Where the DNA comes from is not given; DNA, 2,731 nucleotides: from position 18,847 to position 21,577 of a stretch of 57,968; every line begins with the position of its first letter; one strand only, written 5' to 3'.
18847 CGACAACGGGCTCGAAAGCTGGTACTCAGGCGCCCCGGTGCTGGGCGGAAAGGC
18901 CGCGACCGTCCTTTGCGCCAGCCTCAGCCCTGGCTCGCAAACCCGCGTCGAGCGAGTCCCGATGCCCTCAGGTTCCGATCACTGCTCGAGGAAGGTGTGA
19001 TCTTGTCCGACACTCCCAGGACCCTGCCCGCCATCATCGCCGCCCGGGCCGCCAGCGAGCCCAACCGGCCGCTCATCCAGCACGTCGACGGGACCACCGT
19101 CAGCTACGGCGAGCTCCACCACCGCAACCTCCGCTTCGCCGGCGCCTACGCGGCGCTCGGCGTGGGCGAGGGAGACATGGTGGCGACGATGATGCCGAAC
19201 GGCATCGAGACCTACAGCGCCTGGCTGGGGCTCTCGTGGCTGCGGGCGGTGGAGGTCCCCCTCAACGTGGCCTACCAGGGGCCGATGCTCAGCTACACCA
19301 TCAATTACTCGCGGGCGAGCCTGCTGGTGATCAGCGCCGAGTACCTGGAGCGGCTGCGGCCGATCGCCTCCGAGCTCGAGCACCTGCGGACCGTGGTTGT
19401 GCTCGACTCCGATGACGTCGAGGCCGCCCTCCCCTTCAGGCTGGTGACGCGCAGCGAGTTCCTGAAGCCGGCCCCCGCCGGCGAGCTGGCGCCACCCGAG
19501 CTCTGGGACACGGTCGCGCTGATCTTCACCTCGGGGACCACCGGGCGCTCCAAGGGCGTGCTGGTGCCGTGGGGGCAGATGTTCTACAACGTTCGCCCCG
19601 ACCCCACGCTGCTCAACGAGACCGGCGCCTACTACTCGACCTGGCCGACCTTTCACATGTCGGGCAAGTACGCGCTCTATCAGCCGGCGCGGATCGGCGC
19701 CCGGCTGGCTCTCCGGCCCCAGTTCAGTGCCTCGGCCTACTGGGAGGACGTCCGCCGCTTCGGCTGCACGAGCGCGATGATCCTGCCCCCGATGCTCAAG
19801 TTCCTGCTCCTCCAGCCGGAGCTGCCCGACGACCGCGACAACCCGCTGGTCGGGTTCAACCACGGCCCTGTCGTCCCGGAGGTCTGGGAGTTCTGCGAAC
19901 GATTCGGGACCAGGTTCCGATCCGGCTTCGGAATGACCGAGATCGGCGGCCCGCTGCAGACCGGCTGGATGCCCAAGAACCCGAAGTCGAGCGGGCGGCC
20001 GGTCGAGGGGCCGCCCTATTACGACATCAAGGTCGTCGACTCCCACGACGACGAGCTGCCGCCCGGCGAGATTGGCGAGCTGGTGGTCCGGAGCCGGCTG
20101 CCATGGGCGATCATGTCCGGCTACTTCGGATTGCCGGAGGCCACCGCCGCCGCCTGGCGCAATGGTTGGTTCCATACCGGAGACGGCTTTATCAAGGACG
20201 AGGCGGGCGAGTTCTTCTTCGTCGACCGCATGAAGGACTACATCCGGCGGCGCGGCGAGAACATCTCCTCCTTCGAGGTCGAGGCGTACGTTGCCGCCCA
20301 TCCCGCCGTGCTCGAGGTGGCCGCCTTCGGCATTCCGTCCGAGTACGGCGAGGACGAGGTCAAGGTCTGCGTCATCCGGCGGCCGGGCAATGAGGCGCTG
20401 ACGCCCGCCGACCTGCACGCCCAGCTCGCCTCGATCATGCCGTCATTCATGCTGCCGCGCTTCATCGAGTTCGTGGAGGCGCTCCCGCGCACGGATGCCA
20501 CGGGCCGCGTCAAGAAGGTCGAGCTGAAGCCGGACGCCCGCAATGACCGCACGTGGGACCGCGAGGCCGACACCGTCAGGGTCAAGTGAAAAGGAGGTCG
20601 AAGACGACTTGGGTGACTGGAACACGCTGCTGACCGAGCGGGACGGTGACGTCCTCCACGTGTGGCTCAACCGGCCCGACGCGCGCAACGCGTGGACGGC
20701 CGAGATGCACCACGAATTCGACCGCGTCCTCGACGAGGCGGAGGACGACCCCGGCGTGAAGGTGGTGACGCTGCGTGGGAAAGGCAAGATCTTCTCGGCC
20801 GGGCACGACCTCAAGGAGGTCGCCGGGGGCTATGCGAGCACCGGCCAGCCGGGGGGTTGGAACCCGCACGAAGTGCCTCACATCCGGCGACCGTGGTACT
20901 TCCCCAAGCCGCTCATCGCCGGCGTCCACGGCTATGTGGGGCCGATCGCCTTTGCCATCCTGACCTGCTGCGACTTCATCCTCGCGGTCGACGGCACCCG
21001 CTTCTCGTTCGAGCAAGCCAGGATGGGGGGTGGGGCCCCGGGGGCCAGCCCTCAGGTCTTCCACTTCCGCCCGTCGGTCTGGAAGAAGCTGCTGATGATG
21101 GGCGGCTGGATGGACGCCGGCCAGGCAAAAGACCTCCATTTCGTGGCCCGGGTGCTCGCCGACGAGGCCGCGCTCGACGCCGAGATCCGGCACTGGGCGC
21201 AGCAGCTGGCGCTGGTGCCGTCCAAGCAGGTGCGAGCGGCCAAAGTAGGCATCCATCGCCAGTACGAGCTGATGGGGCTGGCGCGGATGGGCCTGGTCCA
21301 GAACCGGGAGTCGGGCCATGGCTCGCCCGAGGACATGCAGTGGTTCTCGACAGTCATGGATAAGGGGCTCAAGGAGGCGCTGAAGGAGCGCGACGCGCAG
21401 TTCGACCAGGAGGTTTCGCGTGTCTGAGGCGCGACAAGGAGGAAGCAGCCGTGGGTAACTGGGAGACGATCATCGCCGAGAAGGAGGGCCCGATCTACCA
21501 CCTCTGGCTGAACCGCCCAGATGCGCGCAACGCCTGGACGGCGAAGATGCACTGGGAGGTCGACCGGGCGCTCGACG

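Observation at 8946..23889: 14-gene co-directional operon joining a peptide-type ABC importer directly to CoA-thioester chemistry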

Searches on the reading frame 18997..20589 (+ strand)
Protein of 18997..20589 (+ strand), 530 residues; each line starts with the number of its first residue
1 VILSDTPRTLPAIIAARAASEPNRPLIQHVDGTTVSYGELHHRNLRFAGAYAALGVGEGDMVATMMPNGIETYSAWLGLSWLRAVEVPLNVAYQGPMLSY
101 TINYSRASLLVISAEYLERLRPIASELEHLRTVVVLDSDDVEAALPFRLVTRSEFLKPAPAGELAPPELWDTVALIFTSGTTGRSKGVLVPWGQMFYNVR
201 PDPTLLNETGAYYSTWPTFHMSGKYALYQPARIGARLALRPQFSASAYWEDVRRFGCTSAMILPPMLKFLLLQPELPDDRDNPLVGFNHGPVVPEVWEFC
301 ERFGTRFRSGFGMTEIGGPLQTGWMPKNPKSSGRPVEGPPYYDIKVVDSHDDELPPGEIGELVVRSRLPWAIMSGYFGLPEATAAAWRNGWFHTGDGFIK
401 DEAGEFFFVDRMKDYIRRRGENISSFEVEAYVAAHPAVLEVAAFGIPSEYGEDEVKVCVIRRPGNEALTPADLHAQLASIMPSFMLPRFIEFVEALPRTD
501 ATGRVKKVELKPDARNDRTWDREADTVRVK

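Call 4: search_protein_families(library=pfam, proteins=[window:18997-20589:+])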
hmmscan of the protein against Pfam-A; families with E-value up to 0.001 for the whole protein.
window:18997-20589:+ (530 aa): 2 families
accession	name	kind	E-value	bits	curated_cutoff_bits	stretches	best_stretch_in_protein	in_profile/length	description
PF00501.34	AMP-binding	-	6.8e-61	206.6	29.9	1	16-377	3-384/384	AMP-binding enzyme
PF13193.12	AMP-binding_C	-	9e-13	49.4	24.5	1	427-499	1-72/76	AMP-binding enzyme C-terminal domain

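Call 5: search_protein_families(library=ncbifam, proteins=[window:18997-20589:+], max_evalue=0.00001)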
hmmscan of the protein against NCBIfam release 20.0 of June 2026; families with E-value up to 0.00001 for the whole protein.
window:18997-20589:+ (530 aa): 91 families (the best 25 are shown)
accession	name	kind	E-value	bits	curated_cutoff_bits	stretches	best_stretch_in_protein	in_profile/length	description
NF004808.0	PRK06155.1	equivalog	1.6e-137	459.1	722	1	6-529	19-537/542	ATP-dependent acyl-CoA ligase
NF004837.0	PRK06187.1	subfamily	1.7e-87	293.9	476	1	5-516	5-524/531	long-chain-fatty-acid--CoA ligase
NF005947.1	PRK08008.1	equivalog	8.4e-73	245.7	651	1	33-510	36-517/518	crotonobetaine/carnitine-CoA ligase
NF006134.1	PRK08279.1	equivalog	1.4e-56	192.3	625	2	5-305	41-347/605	long-chain-acyl-CoA synthetase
NF006182.0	PRK08316.1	subfamily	5.1e-56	190.2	663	1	9-513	12-516/523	fatty acyl-CoA synthetase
NF006020.0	PRK08162.1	subfamily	4.4e-52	177.1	677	1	21-517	32-541/545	acyl-CoA synthetase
NF006181.0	PRK08314.1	subfamily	2.9e-50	171.1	705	1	10-513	26-553/563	long-chain-fatty-acid--CoA ligase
NF005702.0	PRK07514.1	subfamily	6.9e-50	169.8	558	1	12-512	7-498/506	malonyl-CoA synthase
NF005801.1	PRK07656.1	equivalog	1.8e-49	168.8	657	1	8-511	1-500/500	FadD3 family acyl-CoA ligase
NF052269.1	Staph_lig_FadD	equivalog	7.9e-49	166.3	650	1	14-511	6-490/499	long-chain-fatty-acid--CoA ligase FadD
NF005857.1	PRK07786.1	exception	5.6e-48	163.7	733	1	18-511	19-509/513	fatty-acid--CoA ligase FadD5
NF003313.0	PRK04319.1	equivalog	6.2e-48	163.4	729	1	32-506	72-553/574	acetate--CoA ligase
NF004822.0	PRK06178.1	equivalog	8.9e-47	159.9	782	1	10-515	39-568/571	acyl-CoA synthetase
NF004758.0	PRK06087.1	equivalog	7.2e-46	156.7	736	1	14-514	30-535/548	medium-chain fatty-acid--CoA ligase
NF004511.1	PRK05852.1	equivalog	9e-46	156.5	650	1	13-505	4-495/505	FadD7 family fatty acid--CoA ligase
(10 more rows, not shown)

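Call 26: search_solved_structures(query=window:18997-20589:+, max_evalue=1e-30)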
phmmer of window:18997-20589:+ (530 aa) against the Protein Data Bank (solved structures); distinct sequences matched with E-value up to 1e-30: 45.
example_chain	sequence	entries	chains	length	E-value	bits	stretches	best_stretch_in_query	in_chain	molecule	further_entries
5ie0_A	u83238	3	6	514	1.1e-42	149.6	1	12-507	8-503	Oxalate--CoA ligase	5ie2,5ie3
6qjz_A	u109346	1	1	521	4.5e-42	147.6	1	6-506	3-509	oxalyl CoA-synthetase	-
8wev_A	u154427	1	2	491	7.2e-42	146.9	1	16-510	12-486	Feruloyl-CoA Synthetase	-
8weu_A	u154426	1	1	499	7.6e-42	146.8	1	16-511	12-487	Fatty-acyl-CoA synthase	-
3ivr_A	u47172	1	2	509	3.5e-41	144.7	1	9-511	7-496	Putative long-chain-fatty-acid CoA ligase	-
3a9u_A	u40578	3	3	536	1.9e-40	142.3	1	16-511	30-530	4-coumarate--CoA ligase | 4-coumarate:CoA ligase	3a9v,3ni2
6k4c_A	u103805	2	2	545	5.6e-40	140.7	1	33-511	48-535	Ancestral luciferase AncLamp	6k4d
8r2q_A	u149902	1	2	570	2.9e-39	138.3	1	17-511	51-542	Probable fatty-acid-CoA ligase FadD5 (Fatty-acid-CoA synthetase) (Fatty-acid-CoA synthase)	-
3r44_A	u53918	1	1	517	1.4e-38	136.1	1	27-511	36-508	fatty acyl CoA synthetase FADD13 (FATTY-ACYL-CoA SYNTHETASE)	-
7kyd_A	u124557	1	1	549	4.2e-37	131.2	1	25-505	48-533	Long-chain fatty-acyl-CoA synthetase CG6178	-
3tsy_A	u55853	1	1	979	4.5e-37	131.1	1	26-512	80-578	Fusion Protein 4-coumarate--CoA ligase 1, Resveratrol synthase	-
4g37_A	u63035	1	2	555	4.9e-36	127.7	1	33-505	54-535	Luciferin 4-monooxygenase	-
3etc_A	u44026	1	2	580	8.2e-36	126.9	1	37-512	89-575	AMP-binding protein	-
5bsw_A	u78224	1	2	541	1.2e-35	126.4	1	26-511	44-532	4-coumarate--CoA ligase 2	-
5bsm_A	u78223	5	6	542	2.5e-35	125.3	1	26-511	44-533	4-coumarate--CoA ligase 2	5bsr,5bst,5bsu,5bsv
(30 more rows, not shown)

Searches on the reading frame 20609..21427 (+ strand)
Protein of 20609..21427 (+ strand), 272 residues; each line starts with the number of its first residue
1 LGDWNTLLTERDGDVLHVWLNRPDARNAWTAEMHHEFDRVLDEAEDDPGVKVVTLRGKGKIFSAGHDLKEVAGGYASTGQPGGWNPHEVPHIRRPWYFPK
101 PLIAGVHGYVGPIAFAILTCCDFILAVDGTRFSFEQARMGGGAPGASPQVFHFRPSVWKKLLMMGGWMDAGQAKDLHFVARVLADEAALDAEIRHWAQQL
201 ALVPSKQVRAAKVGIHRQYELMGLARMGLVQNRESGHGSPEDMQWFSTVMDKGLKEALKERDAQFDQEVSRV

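Call 4: search_protein_families(library=pfam, proteins=[window:20609-21427:+])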
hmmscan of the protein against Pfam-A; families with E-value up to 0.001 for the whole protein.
window:20609-21427:+ (272 aa): 2 families
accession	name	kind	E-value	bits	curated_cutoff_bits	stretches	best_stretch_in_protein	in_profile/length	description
PF00378.25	ECH_1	-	1.6e-26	93.6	27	1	12-229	3-219/251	Enoyl-CoA hydratase/isomerase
PF16113.10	ECH_2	-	7.4e-12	45.9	27.2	1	17-110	3-98/335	Enoyl-CoA hydratase/isomerase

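Call 5: search_protein_families(library=ncbifam, proteins=[window:20609-21427:+], max_evalue=0.00001)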
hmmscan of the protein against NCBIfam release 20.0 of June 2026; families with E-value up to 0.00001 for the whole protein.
window:20609-21427:+ (272 aa): 61 families (the best 25 are shown)
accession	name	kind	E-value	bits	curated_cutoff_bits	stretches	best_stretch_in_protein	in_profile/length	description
NF006128.0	PRK08272.1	subfamily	1e-36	126.8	257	2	93-269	126-302/308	crotonase/enoyl-CoA hydratase family protein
NF006140.0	PRK08290.1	subfamily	2.1e-35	122.4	280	2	6-71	9-74/292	enoyl-CoA hydratase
NF051848.1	EnCoAHydtEchA19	equivalog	1e-27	97.3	400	1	7-215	2-212/258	enoyl-CoA hydratase EchA19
NF042430.2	EnCoAhydt_DpgD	equivalog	4.6e-27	95.1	400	1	10-218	2-215/258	enoyl-CoA-hydratase DpgD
NF004840.0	PRK06190.1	equivalog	2.3e-26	92.9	253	1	6-223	5-221/260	enoyl-CoA hydratase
NF006008.0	PRK08139.1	equivalog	6.4e-26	91.4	313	1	6-221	12-226/266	enoyl-CoA hydratase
NF009125.0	PRK12478.1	equivalog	1.6e-25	89.8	347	1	3-266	5-281/304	crotonase/enoyl-CoA hydratase family protein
NF006588.0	PRK09120.1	equivalog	2.6e-25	89.2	276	1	3-221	6-227/276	p-hydroxycinnamoyl CoA hydratase/lyase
NF007239.0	PRK09674.1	equivalog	1.7e-23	83.4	371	1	6-234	5-228/257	2,3-dehydroadipyl-CoA hydratase PaaF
NF046063.1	oxepin_alt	equivalog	1.7e-23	83.4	300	1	7-217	2-214/254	oxepin-CoA hydrolase, alternative type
NF004796.0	PRK06144.1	subfamily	8.3e-23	81.2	272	1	6-220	9-225/262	enoyl-CoA hydratase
NF005864.0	PRK07799.1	equivalog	3.1e-22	79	316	1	5-210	8-215/266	crotonase/enoyl-CoA hydratase family protein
TIGR02280.1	PaaB1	equivalog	1.5e-21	77.1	345.15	1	8-216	2-211/256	2-(1,2-epoxy-1,2-dihydrophenyl)acetyl-CoA isomerase PaaG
NF004857.0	PRK06210.1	equivalog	5.3e-21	75.3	341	1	9-203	12-216/275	enoyl-CoA hydratase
NF004794.0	PRK06142.1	equivalog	6.3e-21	75.2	308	2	2-78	3-79/273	crotonase/enoyl-CoA hydratase family protein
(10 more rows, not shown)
